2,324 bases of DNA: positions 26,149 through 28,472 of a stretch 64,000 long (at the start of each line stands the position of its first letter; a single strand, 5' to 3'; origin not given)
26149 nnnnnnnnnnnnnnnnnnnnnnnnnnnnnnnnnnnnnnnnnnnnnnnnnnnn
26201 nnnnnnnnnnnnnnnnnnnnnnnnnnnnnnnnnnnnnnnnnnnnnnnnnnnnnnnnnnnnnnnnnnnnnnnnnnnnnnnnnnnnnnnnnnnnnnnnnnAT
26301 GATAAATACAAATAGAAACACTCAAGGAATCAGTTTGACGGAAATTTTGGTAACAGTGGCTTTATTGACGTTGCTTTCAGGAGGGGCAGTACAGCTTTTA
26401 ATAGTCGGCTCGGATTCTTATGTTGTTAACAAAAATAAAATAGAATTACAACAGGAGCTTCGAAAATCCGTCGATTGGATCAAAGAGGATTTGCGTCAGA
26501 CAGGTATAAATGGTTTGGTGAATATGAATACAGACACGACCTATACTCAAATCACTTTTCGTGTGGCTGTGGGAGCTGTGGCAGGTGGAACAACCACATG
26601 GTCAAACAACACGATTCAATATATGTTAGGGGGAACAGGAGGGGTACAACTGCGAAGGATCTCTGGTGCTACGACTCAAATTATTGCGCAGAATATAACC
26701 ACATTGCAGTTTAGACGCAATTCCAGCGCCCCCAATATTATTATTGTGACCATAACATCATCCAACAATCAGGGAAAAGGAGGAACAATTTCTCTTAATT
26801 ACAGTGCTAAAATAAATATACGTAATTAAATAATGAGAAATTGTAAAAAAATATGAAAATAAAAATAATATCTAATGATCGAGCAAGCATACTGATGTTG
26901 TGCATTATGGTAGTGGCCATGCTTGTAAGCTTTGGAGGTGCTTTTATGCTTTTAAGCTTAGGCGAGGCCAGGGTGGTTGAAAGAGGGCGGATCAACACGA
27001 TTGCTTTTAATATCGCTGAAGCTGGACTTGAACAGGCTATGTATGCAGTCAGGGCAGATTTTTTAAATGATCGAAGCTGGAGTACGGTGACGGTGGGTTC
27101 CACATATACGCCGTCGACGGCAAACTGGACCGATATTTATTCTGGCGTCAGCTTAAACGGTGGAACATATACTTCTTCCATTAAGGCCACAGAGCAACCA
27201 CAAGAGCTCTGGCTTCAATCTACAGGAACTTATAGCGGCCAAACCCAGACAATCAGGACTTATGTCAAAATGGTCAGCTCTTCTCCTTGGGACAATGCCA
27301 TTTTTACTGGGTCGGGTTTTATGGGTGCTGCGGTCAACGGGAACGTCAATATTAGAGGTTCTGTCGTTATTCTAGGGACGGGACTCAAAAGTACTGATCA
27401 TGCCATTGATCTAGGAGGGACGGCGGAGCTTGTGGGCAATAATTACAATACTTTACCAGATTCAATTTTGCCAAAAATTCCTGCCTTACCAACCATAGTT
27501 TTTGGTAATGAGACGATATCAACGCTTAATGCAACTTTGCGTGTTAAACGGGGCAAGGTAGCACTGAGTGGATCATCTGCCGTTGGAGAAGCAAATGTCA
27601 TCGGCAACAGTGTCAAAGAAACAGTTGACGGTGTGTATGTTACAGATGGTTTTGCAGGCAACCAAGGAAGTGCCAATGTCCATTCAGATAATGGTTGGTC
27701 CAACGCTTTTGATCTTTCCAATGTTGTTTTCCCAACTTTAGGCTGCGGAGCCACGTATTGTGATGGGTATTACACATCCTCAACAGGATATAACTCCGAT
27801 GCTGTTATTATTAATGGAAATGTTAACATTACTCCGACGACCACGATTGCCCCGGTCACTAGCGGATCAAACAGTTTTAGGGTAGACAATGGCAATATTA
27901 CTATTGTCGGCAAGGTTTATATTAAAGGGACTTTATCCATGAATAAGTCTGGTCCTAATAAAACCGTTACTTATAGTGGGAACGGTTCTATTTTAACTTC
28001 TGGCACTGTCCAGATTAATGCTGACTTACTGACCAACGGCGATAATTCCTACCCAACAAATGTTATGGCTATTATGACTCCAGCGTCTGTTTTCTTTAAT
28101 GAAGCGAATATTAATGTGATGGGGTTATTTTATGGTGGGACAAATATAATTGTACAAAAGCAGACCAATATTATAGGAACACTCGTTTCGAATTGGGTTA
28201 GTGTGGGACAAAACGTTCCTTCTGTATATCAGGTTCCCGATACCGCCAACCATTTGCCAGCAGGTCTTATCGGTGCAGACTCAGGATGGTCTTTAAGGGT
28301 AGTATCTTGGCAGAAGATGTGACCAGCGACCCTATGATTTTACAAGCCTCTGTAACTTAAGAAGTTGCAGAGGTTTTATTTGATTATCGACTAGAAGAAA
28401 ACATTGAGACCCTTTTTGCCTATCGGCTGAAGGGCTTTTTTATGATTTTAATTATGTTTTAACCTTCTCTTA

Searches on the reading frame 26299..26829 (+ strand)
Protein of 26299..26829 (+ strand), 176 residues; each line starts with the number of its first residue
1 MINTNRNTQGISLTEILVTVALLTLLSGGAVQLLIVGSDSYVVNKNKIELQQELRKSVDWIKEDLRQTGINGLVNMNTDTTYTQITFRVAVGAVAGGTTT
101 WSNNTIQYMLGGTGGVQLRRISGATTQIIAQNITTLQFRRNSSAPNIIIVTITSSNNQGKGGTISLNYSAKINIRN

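Call 7: search_protein_families(library=pfam, proteins=[window:26299-26829:+], max_evalue=0.01)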
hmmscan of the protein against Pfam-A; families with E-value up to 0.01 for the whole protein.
window:26299-26829:+ (176 aa): 1 family
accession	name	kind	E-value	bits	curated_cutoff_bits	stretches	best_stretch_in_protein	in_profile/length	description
PF07963.17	N_methyl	-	0.00045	20.1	21.2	1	6-30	2-26/27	Prokaryotic N-terminal methylation motif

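Call 8: search_protein_families(library=ncbifam, proteins=[window:26299-26829:+], max_evalue=0.01)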
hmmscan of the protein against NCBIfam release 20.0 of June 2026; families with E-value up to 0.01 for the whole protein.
window:26299-26829:+ (176 aa): 3 families
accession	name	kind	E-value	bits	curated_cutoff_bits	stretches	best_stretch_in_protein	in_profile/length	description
NF007848.0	PRK10557.1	equivalog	1.1e-05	24.8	120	1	4-69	6-71/192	prepilin peptidase-dependent protein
NF038304.1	EPS_HpsC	equivalog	0.0018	17.9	200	1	3-68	15-80/318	hormogonium polysaccharide secretion pseudopilin HpsC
TIGR01711.1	gspJ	equivalog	0.0024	17.7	64.85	1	10-68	2-60/192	type II secretion system minor pseudopilin GspJ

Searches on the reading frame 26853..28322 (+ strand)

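Call 7: search_protein_families(library=pfam, proteins=[window:26853-28322:+], max_evalue=0.01)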
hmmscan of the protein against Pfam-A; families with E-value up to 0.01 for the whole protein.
window:26853-28322:+ (489 aa): 1 family
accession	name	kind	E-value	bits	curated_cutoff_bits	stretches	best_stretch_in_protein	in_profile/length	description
PF14341.11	PilX_N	-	0.0033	17.8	25.5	1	18-60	11-51/51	PilX N-terminal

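Call 8: search_protein_families(library=ncbifam, proteins=[window:26853-28322:+], max_evalue=0.01)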
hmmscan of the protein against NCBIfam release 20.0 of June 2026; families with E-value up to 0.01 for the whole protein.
window:26853-28322:+ (489 aa): 0 families
